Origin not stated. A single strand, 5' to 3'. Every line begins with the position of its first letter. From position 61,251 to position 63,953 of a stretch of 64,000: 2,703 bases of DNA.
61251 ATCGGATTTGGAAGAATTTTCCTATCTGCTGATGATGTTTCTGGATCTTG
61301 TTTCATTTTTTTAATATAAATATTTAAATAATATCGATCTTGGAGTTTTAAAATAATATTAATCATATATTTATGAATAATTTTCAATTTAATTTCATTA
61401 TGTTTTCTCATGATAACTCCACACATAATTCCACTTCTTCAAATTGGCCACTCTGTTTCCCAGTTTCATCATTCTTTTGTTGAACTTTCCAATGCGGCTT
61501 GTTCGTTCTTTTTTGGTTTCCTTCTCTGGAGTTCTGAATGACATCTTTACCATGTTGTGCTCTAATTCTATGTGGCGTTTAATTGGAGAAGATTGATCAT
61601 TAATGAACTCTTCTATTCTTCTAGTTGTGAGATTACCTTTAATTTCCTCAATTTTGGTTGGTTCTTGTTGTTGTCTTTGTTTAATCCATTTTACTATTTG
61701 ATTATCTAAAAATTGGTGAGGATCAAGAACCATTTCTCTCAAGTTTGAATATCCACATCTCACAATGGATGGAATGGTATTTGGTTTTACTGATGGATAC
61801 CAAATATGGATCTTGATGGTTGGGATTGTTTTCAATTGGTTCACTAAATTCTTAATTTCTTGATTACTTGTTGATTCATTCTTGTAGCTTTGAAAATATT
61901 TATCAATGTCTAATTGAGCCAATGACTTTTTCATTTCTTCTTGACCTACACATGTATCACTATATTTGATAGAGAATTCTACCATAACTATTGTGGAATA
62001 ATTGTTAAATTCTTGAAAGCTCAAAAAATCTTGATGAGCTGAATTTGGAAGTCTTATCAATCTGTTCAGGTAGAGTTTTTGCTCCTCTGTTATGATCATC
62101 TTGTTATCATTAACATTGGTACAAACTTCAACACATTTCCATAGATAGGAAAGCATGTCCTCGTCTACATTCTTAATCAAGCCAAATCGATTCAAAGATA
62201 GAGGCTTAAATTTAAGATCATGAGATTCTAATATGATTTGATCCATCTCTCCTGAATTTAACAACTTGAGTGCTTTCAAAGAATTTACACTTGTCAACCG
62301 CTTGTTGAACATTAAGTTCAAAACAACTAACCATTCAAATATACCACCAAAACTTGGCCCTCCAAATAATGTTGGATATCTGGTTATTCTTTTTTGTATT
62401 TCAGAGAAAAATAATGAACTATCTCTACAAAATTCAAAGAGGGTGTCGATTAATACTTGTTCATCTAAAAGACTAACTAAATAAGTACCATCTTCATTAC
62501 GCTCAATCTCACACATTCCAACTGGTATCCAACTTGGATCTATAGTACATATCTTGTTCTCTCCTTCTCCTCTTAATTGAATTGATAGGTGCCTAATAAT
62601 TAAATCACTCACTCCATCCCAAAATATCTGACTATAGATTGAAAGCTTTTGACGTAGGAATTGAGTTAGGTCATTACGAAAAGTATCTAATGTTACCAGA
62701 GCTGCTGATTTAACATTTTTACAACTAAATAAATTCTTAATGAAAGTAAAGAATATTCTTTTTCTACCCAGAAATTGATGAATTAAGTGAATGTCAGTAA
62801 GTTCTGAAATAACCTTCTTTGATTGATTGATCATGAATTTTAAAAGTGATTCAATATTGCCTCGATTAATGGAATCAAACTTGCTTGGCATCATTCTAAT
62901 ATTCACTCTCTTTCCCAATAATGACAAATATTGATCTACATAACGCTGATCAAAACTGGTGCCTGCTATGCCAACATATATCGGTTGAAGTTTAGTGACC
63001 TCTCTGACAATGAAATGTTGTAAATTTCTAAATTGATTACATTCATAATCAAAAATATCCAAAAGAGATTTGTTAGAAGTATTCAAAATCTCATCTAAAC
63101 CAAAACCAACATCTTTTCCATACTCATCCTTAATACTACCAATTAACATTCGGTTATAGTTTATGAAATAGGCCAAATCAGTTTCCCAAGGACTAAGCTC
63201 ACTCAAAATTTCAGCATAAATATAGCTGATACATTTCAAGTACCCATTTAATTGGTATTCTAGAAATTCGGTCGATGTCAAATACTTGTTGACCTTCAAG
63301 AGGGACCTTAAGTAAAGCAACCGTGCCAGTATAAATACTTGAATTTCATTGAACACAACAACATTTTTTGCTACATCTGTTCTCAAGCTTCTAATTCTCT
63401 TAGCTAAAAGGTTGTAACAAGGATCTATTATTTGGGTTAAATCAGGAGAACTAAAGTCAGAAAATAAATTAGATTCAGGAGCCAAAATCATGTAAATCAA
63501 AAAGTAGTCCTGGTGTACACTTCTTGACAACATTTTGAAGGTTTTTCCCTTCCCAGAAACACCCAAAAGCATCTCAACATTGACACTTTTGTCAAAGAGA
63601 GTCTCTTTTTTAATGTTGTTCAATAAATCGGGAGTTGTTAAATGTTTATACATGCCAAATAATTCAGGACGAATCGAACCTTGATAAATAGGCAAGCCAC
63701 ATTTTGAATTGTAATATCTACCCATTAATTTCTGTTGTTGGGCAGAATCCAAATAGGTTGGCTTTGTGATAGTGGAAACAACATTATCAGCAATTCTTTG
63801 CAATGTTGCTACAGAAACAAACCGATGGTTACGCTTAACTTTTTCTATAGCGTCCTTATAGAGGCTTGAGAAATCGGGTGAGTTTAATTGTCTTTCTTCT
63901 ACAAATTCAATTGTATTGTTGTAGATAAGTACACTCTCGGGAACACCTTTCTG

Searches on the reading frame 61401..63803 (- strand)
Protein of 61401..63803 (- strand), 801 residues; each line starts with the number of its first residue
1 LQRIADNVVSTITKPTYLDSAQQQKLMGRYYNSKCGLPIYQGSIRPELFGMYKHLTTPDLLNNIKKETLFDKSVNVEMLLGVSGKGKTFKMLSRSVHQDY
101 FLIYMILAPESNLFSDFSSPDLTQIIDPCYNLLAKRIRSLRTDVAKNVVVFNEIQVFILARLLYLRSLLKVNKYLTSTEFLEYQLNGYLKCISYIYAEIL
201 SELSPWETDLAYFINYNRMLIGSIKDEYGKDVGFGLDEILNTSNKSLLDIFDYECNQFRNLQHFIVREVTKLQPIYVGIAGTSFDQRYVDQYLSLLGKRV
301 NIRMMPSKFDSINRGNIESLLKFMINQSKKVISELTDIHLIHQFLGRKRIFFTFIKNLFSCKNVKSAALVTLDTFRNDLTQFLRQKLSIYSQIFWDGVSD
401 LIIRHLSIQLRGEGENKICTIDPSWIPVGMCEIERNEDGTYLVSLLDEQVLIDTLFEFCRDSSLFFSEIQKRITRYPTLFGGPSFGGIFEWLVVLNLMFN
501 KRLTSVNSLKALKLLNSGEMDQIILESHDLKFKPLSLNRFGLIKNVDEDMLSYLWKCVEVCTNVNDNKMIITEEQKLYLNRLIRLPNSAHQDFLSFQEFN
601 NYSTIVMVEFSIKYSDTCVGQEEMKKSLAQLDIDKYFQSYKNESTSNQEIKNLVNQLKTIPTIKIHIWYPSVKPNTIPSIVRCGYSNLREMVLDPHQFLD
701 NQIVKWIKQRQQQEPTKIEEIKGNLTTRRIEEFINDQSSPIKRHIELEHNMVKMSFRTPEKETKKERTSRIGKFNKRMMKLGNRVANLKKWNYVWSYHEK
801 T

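Call 13: search_protein_families(library=pfam, proteins=[window:61401-63803:-], max_evalue=0.1)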
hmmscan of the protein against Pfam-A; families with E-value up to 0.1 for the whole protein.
window:61401-63803:- (801 aa): 1 family
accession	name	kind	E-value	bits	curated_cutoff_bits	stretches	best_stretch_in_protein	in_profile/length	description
PF10802.14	DUF2540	-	0.062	13.8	25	0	540-586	2-48/75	Protein of unknown function (DUF2540)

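Call 26: search_protein_families(library=ncbifam, proteins=[window:61401-63803:-], max_evalue=1)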
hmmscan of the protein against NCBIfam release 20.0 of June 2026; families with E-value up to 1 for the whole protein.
window:61401-63803:- (801 aa): 0 families

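Call 76: search_solved_structures(query=window:61401-63803:-, max_evalue=1)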
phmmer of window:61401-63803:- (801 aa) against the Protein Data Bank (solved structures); distinct sequences matched with E-value up to 1: 3.
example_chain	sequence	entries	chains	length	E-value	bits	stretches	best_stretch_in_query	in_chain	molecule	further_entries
35zr_B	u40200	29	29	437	0.075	14.3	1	670-740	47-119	26S proteasome regulatory subunit 4 homolog | 26S protease regulatory subunit 4 homolog | RPT2 isoform 1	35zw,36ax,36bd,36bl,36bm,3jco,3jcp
6fvt_I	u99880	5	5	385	0.48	11.7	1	689-740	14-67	26S proteasome regulatory subunit 4 homolog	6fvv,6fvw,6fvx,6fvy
6fvu_I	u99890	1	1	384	0.49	11.6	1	689-740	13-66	26S proteasome regulatory subunit 4 homolog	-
